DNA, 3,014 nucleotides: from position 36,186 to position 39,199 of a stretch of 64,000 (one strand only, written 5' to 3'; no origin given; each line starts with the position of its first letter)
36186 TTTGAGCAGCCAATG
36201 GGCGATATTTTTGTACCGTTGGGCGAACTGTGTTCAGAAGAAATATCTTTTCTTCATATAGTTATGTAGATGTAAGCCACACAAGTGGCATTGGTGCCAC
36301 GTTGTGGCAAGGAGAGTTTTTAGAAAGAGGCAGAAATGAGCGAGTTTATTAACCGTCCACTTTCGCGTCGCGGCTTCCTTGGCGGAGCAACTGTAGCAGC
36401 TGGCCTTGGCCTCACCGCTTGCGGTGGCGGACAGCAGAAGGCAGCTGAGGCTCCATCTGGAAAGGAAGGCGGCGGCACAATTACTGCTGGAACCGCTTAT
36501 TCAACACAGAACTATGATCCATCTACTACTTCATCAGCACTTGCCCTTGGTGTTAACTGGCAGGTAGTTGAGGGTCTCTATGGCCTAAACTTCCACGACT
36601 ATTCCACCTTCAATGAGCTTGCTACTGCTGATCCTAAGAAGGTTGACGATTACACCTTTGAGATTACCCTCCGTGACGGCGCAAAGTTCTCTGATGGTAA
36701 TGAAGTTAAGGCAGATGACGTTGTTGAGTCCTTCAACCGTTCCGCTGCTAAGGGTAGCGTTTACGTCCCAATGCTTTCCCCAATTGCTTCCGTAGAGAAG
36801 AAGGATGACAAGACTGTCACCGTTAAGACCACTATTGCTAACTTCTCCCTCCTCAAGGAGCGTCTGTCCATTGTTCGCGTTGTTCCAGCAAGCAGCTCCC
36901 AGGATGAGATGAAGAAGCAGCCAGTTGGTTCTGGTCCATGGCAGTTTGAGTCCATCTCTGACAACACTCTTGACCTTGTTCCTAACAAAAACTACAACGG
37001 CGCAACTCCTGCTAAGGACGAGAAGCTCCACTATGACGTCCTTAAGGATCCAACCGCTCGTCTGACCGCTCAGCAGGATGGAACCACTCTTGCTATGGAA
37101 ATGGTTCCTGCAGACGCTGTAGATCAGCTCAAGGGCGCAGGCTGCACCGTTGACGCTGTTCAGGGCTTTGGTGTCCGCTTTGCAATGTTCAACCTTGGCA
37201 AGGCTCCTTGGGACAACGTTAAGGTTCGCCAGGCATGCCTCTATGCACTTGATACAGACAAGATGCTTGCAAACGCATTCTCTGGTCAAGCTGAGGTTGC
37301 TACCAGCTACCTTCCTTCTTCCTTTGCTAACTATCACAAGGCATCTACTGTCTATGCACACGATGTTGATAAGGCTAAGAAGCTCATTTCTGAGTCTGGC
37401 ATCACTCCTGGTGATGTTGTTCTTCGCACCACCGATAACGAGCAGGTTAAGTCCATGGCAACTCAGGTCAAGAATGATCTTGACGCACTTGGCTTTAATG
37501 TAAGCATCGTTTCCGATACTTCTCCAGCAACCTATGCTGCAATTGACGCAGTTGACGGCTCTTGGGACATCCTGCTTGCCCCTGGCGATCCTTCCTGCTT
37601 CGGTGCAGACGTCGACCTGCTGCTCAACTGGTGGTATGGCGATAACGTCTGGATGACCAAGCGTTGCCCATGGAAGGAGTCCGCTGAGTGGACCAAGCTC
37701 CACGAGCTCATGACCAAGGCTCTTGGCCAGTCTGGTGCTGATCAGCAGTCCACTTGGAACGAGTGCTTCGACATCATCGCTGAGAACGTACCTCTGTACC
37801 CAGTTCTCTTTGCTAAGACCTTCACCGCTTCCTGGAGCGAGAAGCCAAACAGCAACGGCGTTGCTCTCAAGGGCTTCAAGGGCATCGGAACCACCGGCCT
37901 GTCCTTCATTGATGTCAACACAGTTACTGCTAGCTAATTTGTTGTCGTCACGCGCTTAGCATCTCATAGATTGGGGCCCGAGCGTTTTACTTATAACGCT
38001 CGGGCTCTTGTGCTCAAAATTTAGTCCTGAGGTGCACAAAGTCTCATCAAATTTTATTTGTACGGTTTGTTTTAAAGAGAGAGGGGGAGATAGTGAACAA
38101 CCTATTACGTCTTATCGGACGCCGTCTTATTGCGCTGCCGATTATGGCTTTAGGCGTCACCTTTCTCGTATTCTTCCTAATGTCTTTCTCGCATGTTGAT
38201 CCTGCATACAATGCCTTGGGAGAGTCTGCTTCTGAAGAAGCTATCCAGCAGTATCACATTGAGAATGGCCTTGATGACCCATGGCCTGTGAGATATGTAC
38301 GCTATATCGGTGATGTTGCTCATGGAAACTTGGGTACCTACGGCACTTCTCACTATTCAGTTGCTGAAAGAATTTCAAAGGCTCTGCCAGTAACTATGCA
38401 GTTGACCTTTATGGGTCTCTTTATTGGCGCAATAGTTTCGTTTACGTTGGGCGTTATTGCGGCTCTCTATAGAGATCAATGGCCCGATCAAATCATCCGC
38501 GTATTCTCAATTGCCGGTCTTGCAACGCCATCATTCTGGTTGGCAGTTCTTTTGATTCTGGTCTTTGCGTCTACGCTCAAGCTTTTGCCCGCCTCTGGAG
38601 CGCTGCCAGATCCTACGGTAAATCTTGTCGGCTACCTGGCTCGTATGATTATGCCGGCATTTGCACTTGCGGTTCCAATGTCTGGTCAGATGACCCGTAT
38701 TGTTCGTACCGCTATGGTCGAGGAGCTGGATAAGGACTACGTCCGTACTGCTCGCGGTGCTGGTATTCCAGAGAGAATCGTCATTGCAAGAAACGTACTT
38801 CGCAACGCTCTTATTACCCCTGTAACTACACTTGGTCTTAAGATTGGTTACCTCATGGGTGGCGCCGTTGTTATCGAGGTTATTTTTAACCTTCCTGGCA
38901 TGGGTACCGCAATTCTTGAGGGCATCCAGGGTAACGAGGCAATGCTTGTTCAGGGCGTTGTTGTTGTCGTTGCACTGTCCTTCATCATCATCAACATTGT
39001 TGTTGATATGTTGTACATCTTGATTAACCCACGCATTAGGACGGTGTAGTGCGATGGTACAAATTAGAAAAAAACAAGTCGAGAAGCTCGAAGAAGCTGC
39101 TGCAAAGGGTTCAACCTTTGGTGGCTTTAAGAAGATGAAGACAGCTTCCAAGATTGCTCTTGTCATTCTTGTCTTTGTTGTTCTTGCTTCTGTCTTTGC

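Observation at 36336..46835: Sialic-acid utilisation island (SAT3-type ABC transporter + two esterases + nanA/nanK/nanE) inserted between uvrC and rapZ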

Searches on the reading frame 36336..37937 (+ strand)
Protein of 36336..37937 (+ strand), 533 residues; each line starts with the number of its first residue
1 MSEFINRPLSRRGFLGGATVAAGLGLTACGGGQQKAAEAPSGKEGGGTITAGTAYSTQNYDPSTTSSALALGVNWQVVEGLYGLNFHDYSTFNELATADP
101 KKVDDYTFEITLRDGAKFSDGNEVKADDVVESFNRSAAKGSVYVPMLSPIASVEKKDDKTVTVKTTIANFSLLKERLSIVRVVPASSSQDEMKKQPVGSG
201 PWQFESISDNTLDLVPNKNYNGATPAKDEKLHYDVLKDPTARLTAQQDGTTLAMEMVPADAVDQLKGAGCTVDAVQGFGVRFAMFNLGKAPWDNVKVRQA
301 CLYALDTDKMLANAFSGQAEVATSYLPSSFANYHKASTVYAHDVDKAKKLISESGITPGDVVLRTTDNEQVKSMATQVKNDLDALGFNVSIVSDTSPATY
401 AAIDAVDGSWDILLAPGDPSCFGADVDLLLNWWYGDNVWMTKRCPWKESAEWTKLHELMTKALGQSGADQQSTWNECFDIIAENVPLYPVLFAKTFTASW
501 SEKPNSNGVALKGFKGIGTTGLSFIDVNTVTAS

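Call 3: search_protein_families(library=pfam, proteins=[window:36336-37937:+])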
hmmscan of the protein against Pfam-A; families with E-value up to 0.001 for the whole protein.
window:36336-37937:+ (533 aa): 1 family
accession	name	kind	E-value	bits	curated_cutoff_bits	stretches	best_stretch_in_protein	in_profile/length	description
PF00496.27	SBP_bac_5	-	4.7e-61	207.4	32.4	1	94-422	5-350/368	Bacterial extracellular solute-binding proteins, family 5 Middle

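Call 4: search_protein_families(library=ncbifam, proteins=[window:36336-37937:+])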
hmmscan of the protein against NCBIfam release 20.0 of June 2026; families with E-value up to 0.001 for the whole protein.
window:36336-37937:+ (533 aa): 11 families
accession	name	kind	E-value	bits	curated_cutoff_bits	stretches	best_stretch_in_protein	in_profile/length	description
NF045468.1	Opp5A_nikA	equivalog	1.5e-32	112.8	600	1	27-365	2-327/488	nickel ABC transporter substrate-binding protein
TIGR02294.1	nickel_nikA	equivalog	1.9e-27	96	393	1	105-414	62-397/501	nickel ABC transporter substrate-binding protein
NF011942.0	PRK15413.1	equivalog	3.9e-21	75.3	594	1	52-360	35-347/512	glutathione ABC transporter substrate-binding protein GsiB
NF045467.1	Opp4A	equivalog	1.4e-19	69.7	650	1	159-356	171-380/556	oligopeptide ABC transporter substrate-binding protein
NF043070.1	DppA_dipep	equivalog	1.9e-18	66.3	1005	1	111-393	100-411/535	dipeptide ABC transporter periplasmic-binding protein DppA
NF011689.0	PRK15109.1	equivalog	1.9e-17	63.2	560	1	58-393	45-415/547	ABC transporter substrate-binding protein SapA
TIGR04028.1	SBP_KPN_01854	hypoth_equivalog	6.1e-17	61.4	468.5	1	105-373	61-348/509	TIGR04028 family ABC transporter substrate-binding protein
NF047575.1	opine_bind_CntA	exception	5.8e-10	38.3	800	1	105-371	91-376/535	staphylopine-dependent metal ABC transporter substrate-binding lipoprotein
NF011684.0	PRK15104.1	equivalog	3.5e-07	29.3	947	0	30-139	20-129/543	oligopeptide ABC transporter substrate-binding protein OppA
NF010149.0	PRK13626.1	equivalog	0.00014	20.7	476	1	74-225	147-294/552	HTH-type transcriptional regulator SgrR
TIGR01409.1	TAT_signal_seq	domain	0.00055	20.2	16.7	0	9-29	1-22/29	twin-arginine translocation signal domain-containing protein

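Call 9: search_solved_structures(query=window:36336-37937:+, max_evalue=0.00001, show_alignments=2)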
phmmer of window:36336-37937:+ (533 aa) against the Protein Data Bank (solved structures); distinct sequences matched with E-value up to 0.00001: 63 (the best 60 are shown).
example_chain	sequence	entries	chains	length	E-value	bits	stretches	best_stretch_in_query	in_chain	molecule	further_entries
5za4_A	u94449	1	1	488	2e-99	336.8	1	45-528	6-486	Putative ABC transporter periplasmic binding protein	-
5z99_A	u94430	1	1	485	2.8e-99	336.3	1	45-528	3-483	Putative ABC transporter periplasmic binding protein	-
5yyb_A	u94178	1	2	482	7.7e-99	334.9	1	46-528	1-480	Putative ABC transporter periplasmic binding protein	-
5u4o_A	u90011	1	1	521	3.3e-27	98.6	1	26-393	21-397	ABC transporter substrate-binding protein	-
6hlx_A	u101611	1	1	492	1.3e-24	90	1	52-461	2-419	AgaA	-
3m8u_A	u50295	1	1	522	2.7e-19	72.4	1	85-393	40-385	Heme-binding protein A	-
1uqw_A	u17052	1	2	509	3e-19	72.3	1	50-373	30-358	PUTATIVE BINDING PROTEIN YLIB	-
8upi_A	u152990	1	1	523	5.5e-19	71.4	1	43-499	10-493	Peptide ABC transporter substrate-binding protein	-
5isu_A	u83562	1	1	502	4.5e-18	68.4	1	38-491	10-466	Lmo0135 protein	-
2noo_A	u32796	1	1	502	8e-18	67.6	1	100-402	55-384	Nickel-binding periplasmic protein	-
1uiu_A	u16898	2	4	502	1e-17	67.2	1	100-401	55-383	Nickel-binding periplasmic protein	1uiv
8efz_A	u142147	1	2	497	1.3e-17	66.9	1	43-382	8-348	Extracellular solute-binding protein family 5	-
8spm_A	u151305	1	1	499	1.3e-17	66.9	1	100-401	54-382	Nickel ABC transporter, nickel/metallophore periplasmic binding protein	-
3mzb_A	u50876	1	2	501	1.3e-17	66.9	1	100-401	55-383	Nickel-binding periplasmic protein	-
1zlq_A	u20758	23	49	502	1.3e-17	66.9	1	100-401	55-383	Nickel-binding periplasmic protein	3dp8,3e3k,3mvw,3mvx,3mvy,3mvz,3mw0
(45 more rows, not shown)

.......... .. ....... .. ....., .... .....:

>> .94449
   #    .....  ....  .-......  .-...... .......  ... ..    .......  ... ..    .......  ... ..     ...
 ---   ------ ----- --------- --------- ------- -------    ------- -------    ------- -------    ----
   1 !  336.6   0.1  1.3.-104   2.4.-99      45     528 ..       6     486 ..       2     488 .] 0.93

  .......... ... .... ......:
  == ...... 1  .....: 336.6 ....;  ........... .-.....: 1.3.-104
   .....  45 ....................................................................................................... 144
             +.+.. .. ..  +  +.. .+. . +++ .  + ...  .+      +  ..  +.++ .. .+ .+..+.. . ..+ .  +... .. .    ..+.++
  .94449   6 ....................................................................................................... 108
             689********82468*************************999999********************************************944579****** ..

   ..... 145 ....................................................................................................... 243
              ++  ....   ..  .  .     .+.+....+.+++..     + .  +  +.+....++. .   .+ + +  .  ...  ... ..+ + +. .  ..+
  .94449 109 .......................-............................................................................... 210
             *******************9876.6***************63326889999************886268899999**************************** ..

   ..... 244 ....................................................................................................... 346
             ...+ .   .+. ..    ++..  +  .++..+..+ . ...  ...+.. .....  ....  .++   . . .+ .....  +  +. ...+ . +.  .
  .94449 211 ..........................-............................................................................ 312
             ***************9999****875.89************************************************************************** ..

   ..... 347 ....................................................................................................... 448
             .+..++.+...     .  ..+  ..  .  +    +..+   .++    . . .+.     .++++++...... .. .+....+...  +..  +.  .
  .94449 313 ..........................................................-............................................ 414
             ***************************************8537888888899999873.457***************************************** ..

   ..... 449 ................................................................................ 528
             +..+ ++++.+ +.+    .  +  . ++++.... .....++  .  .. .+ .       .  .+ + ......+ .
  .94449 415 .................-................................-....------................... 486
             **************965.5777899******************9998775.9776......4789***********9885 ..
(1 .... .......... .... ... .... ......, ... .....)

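Call 34: find_encoding_contigs(protein=window:36336-37937:+, flank=10000, max_places=6)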
Protein window:36336-37937:+ (533 aa): 24 contigs read that carry it; 6 places shown.
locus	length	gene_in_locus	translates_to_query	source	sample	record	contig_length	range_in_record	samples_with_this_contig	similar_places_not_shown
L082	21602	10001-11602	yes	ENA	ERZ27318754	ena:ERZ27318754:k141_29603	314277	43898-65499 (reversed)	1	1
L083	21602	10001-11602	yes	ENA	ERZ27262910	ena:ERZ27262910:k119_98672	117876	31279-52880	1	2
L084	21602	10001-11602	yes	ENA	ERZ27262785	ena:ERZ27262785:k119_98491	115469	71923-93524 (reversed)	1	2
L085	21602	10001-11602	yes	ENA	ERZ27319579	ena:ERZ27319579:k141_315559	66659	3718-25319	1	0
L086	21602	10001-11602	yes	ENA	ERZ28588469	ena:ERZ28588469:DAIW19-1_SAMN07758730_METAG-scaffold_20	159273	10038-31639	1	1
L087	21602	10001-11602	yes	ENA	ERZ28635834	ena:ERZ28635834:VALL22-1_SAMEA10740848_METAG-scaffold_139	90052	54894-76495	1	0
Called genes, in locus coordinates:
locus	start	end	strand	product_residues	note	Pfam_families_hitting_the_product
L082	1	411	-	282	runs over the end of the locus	PF01656:CbiA, PF10609:ParA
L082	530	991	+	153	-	PF04074:DUF386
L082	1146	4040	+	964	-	PF00005:ABC_tran (faint), PF02463:SMC_N (faint), PF03193:RsgA_GTPase (faint), PF13191:AAA_16 (faint), PF13476:AAA_23 (faint), PF13555:AAA_29 (faint), PF17760:UvrA_inter, PF17755:UvrA_DNA-bind, +1 more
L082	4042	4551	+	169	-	PF04073:tRNA_edit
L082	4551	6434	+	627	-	PF03023:MurJ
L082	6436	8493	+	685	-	PF01541:GIY-YIG, PF27096:UvrC_M, PF02151:UVR, PF22920:UvrC_RNaseH, PF00633:HHH (faint), PF08459:UvrC_RNaseH_dom, PF12826:HHH_2 (weak), PF14520:HHH_5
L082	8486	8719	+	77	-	-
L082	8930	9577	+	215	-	-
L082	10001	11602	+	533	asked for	PF00496:SBP_bac_5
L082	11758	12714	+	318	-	PF19300:BPD_transp_1_N, PF00528:BPD_transp_1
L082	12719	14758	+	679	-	PF12911:OppC_N (faint), PF00528:BPD_transp_1, PF00005:ABC_tran, PF13304:AAA_21 (weak), PF08352:oligo_HPY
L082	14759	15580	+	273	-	PF00005:ABC_tran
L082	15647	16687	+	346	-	PF05448:AXE1, PF00561:Abhydrolase_1, PF12146:Hydrolase_4 (faint), PF12697:Abhydrolase_6 (weak), PF00326:Peptidase_S9 (weak)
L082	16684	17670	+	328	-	-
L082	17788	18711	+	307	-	PF00701:DHDPS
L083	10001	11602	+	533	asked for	PF00496:SBP_bac_5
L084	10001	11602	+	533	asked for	PF00496:SBP_bac_5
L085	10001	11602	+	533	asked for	PF00496:SBP_bac_5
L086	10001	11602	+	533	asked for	PF00496:SBP_bac_5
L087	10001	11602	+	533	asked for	PF00496:SBP_bac_5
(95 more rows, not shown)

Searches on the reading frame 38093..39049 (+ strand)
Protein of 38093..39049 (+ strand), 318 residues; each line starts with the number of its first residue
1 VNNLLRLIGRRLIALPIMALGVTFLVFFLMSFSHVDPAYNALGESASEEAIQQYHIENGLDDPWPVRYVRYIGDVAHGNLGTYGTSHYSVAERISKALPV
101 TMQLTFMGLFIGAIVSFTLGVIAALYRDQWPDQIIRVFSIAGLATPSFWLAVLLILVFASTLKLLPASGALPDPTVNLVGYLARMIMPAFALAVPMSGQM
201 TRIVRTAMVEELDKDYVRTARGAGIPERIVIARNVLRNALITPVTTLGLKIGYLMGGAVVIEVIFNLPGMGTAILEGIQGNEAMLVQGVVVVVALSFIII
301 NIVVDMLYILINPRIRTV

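Call 3: search_protein_families(library=pfam, proteins=[window:38093-39049:+])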
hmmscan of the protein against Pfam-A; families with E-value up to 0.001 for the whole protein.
window:38093-39049:+ (318 aa): 2 families
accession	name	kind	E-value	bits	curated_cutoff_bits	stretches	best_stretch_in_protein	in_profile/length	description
PF00528.27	BPD_transp_1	-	4.3e-37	128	26.4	1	117-316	2-183/184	Binding-protein-dependent transport system inner membrane component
PF19300.4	BPD_transp_1_N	-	9.3e-08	32.7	23.8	1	5-79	2-76/114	Binding-prot-dependent transport system membrane comp, N-term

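Call 4: search_protein_families(library=ncbifam, proteins=[window:38093-39049:+])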
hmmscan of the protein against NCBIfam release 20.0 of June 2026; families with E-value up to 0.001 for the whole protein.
window:38093-39049:+ (318 aa): 16 families
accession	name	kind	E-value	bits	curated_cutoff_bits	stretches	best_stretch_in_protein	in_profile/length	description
NF045470.1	Opp2B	equivalog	7e-82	275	350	1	11-316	1-300/300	nickel ABC transporter permease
NF045469.1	Opp1B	equivalog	3.3e-71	240.3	380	1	8-316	5-307/307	nickel/cobalt ABC transporter permease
TIGR02789.1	nickel_nikB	equivalog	2.2e-65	221.1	447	1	6-316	3-307/314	nickel ABC transporter permease subunit NikB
NF011661.0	PRK15081.1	equivalog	1.8e-63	214.8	463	1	8-316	5-304/306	glutathione ABC transporter permease GsiC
NF045472.1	Opp4B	equivalog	6.3e-60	203.1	450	1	8-316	5-319/319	oligopeptide ABC transporter permease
NF007677.0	PRK10352.1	equivalog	1.9e-56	191.5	433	1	5-317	2-308/314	nickel ABC transporter permease subunit NikB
NF045471.1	Opp3B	equivalog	1.6e-55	188.7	480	1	6-317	3-304/308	oligopeptide ABC transporter permease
NF007008.0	PRK09471.1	equivalog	2.9e-51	174.7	388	1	5-316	2-305/306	oligopeptide ABC transporter permease OppB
NF008161.0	PRK10914.1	equivalog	1.5e-46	159.1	590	2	178-317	198-337/339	dipeptide ABC transporter permease DppB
NF011690.0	PRK15110.1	equivalog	5.2e-34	118.1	432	2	179-313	177-311/321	putrescine export ABC transporter permease SapB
NF043081.1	MMSYN1_0165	equivalog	5.9e-31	107.8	350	1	66-316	145-385/388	oligopeptide ABC transporter permease OppB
NF011712.0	PRK15133.1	subfamily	5.5e-29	101.2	445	1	48-315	83-359/364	microcin C ABC transporter permease YejB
NF045474.1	Opp2C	equivalog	8.3e-07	28.8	300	1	90-254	31-171/236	nickel transporter permease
NF045473.1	Opp1C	equivalog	8.5e-07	28.6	350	0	184-246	131-191/267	nickel/cobalt ABC transporter permease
NF045476.1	Opp4C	equivalog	8.8e-06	25.2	350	1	92-273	70-224/278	oligopeptide ABC transporter permease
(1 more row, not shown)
